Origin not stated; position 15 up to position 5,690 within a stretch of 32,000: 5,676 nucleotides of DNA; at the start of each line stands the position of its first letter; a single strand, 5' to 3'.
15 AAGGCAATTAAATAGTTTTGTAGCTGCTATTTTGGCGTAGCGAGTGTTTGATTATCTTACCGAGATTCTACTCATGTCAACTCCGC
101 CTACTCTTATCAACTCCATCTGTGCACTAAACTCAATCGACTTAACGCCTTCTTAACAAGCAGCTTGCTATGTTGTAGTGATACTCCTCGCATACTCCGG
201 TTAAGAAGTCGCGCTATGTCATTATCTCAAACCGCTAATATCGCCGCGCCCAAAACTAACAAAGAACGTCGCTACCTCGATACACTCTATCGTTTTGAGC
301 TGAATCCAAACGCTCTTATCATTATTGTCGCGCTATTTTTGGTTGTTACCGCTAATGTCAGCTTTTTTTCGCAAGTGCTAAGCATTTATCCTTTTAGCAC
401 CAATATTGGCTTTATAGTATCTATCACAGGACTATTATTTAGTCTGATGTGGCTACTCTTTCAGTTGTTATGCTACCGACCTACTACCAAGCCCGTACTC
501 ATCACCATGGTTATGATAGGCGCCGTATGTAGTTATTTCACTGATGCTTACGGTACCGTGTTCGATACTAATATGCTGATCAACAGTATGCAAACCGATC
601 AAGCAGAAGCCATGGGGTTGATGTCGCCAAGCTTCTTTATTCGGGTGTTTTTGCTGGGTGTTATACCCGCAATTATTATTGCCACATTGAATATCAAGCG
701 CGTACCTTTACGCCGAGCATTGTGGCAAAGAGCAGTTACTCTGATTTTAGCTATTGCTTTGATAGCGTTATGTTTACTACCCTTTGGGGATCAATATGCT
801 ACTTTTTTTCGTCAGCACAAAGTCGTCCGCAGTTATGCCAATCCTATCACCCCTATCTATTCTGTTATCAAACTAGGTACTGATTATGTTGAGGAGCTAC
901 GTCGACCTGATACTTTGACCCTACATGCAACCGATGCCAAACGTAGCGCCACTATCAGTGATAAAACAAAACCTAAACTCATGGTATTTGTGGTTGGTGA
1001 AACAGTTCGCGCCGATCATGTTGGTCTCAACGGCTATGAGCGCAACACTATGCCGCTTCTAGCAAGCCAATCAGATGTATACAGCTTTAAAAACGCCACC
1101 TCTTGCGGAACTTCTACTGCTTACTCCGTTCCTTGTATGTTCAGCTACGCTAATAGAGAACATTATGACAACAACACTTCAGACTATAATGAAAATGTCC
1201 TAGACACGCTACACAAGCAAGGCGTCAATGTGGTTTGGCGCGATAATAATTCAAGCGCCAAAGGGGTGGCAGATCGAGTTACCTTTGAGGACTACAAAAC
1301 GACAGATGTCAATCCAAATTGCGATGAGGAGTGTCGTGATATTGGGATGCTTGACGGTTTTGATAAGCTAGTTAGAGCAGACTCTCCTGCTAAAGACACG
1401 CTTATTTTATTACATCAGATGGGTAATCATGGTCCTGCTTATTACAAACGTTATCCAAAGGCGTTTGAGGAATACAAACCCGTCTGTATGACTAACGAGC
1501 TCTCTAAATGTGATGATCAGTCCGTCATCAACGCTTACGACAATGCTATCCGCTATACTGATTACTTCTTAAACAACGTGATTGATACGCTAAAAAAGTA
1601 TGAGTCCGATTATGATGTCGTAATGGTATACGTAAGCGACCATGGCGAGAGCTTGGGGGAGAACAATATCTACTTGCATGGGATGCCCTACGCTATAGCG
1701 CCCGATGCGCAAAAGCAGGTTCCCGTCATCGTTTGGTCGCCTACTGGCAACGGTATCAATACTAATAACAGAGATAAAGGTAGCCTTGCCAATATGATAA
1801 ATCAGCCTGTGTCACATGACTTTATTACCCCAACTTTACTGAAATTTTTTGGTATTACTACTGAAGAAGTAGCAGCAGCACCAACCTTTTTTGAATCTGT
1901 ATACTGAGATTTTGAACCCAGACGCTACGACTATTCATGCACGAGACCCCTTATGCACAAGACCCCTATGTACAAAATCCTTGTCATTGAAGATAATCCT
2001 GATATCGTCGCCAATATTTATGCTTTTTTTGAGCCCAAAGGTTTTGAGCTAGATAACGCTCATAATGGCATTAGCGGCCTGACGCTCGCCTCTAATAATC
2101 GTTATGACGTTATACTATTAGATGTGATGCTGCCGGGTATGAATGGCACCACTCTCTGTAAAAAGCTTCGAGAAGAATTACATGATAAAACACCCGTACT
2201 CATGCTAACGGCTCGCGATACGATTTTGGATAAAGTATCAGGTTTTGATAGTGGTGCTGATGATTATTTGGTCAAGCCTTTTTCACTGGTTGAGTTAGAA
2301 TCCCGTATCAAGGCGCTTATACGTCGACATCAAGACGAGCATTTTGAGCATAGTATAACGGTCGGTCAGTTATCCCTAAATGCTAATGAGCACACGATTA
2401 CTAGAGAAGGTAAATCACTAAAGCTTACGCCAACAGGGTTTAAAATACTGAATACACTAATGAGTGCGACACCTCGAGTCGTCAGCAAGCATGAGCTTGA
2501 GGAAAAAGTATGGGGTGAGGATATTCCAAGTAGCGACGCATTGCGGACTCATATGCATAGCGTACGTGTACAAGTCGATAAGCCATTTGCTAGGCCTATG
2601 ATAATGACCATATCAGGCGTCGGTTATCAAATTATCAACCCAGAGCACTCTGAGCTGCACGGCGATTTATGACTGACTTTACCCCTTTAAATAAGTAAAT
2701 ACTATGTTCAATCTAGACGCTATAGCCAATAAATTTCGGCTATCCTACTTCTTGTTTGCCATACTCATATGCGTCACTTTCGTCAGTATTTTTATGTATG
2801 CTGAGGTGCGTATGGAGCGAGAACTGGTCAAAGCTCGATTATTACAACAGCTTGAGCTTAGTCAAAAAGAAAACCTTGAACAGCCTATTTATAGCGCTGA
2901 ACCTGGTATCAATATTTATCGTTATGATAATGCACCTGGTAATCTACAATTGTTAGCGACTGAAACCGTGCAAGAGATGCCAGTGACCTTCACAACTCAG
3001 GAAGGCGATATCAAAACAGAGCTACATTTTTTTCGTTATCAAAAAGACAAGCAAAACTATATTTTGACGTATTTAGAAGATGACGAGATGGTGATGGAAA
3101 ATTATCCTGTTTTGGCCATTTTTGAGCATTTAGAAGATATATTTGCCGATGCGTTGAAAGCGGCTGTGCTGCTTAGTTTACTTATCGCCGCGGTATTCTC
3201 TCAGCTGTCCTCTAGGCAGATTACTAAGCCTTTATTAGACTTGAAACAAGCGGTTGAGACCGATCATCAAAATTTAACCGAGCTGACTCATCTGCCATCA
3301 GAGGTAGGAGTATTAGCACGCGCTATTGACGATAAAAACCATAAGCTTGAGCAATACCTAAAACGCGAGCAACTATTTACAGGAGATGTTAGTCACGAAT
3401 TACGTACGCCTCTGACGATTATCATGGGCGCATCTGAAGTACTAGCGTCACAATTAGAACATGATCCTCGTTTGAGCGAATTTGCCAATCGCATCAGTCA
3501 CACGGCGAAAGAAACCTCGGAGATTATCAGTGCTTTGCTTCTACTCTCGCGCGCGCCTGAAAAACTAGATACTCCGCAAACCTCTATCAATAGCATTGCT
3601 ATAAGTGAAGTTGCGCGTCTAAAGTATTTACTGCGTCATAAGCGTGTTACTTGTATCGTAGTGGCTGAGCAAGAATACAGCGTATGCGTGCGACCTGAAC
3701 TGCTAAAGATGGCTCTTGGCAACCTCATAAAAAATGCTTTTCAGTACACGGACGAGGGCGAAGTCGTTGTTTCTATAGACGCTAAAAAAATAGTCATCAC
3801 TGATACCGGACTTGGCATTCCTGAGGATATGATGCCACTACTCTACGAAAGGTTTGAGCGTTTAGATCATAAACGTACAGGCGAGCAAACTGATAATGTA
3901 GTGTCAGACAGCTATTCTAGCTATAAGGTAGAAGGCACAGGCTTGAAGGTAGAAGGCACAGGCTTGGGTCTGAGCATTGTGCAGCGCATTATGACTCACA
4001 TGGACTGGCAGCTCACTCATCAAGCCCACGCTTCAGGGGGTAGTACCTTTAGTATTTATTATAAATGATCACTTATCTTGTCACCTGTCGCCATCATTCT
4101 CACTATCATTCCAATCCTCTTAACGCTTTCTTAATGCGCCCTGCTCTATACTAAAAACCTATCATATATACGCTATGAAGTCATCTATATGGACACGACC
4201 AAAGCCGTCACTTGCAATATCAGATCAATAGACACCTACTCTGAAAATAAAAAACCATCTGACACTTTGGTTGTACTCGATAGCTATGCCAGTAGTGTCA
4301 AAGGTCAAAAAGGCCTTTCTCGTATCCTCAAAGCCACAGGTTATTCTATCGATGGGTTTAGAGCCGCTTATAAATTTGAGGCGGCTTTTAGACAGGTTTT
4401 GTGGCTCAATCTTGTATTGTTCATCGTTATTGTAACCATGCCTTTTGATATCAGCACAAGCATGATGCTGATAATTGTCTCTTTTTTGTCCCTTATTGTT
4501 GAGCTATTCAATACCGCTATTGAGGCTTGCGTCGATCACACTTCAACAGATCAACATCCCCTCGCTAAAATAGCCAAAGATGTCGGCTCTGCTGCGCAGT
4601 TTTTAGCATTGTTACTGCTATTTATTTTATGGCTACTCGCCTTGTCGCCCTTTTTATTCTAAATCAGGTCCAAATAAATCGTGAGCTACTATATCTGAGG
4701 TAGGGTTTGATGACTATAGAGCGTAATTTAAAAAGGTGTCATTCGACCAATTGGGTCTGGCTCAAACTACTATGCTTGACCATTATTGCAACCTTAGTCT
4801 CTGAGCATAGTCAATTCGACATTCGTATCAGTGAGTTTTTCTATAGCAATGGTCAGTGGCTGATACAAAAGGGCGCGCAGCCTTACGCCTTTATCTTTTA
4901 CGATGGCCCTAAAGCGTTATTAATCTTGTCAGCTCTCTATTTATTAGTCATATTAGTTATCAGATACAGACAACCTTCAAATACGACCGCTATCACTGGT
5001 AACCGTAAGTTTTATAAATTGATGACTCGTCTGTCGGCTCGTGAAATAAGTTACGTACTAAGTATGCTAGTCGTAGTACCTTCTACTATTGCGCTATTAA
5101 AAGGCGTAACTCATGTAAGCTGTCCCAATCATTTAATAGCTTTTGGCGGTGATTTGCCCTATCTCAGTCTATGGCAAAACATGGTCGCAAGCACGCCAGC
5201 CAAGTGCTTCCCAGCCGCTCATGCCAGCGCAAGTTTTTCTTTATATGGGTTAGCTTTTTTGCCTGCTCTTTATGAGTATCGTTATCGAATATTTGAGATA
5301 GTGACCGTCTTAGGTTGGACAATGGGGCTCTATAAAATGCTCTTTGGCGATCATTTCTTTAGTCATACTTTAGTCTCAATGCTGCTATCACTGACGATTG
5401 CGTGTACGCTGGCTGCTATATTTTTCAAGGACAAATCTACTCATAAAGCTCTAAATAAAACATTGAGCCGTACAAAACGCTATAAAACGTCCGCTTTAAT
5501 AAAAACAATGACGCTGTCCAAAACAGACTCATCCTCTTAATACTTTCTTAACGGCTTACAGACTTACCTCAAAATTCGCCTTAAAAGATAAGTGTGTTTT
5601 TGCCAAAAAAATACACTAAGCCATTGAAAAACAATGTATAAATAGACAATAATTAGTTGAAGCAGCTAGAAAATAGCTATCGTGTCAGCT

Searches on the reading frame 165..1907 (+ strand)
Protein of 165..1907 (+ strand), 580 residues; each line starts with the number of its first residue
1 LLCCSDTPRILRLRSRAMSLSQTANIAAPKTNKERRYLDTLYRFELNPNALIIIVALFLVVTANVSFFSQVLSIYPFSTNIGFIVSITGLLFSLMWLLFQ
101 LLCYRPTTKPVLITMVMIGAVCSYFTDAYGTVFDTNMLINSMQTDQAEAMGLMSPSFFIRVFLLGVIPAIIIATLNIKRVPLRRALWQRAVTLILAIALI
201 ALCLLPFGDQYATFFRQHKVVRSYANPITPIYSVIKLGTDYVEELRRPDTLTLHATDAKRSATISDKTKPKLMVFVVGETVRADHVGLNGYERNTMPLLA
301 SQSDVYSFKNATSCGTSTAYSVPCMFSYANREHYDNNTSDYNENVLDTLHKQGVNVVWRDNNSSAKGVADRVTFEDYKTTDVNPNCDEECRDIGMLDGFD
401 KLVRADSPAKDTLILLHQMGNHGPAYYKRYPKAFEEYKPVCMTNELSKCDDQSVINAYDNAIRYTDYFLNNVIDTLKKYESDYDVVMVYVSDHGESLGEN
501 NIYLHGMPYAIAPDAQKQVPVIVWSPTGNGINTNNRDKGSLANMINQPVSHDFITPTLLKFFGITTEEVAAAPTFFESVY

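Call 53: search_protein_families(library=pfam, proteins=[window:165-1907:+], max_evalue=0.00001)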
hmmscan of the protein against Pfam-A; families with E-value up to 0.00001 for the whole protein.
window:165-1907:+ (580 aa): 2 families
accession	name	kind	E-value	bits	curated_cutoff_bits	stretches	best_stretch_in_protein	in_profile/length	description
PF00884.28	Sulfatase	-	3.1e-66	224.2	25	1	272-564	2-301/301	Sulfatase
PF08019.17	EptA_B_N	-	1.1e-43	149.1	22.3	1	91-238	1-148/152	Phosphoethanolamine transferase EptA/EptB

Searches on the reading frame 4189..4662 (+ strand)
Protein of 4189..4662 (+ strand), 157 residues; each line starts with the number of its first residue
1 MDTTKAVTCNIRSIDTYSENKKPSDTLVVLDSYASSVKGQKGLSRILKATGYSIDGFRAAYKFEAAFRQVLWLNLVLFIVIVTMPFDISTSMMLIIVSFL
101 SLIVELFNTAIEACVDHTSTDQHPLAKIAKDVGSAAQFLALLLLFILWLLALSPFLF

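Call 3: search_protein_families(library=pfam, proteins=[window:4189-4662:+], max_evalue=0.01)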
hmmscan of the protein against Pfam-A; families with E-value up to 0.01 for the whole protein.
window:4189-4662:+ (157 aa): 1 family
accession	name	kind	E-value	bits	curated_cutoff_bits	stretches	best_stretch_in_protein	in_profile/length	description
PF01219.24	DAGK_prokar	-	1.9e-27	95.5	22.3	1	51-151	1-101/102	Prokaryotic diacylglycerol kinase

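Call 4: search_protein_families(library=ncbifam, proteins=[window:4189-4662:+], max_evalue=0.01)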
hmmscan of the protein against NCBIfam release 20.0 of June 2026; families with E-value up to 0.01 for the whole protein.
window:4189-4662:+ (157 aa): 0 families

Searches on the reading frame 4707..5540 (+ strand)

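Call 3: search_protein_families(library=pfam, proteins=[window:4707-5540:+], max_evalue=0.01)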
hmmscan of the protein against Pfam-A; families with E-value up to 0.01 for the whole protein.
window:4707-5540:+ (277 aa): 1 family
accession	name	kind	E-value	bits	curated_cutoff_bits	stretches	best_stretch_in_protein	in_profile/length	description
PF01569.27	PAP2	-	1.6e-11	44.5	27.2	1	116-241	4-127/130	PAP2 superfamily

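Call 4: search_protein_families(library=ncbifam, proteins=[window:4707-5540:+], max_evalue=0.01)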
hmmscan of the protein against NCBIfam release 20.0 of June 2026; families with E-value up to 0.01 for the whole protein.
window:4707-5540:+ (277 aa): 3 families
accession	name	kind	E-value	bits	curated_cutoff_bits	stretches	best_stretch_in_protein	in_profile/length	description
NF028538.0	PAP2_lipid_A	equivalog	1e-106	355.7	275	1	12-241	4-233/234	PAP2 family lipid A phosphatase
NF028536.0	PAP2_near_MCR1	equivalog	7.3e-56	189.5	475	1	22-241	17-235/237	PAP2 family protein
NF045633.1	LipidAPhtaseLpxF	equivalog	0.0018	18.2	400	1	109-226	84-203/217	lipid A 4'-phosphatase LpxF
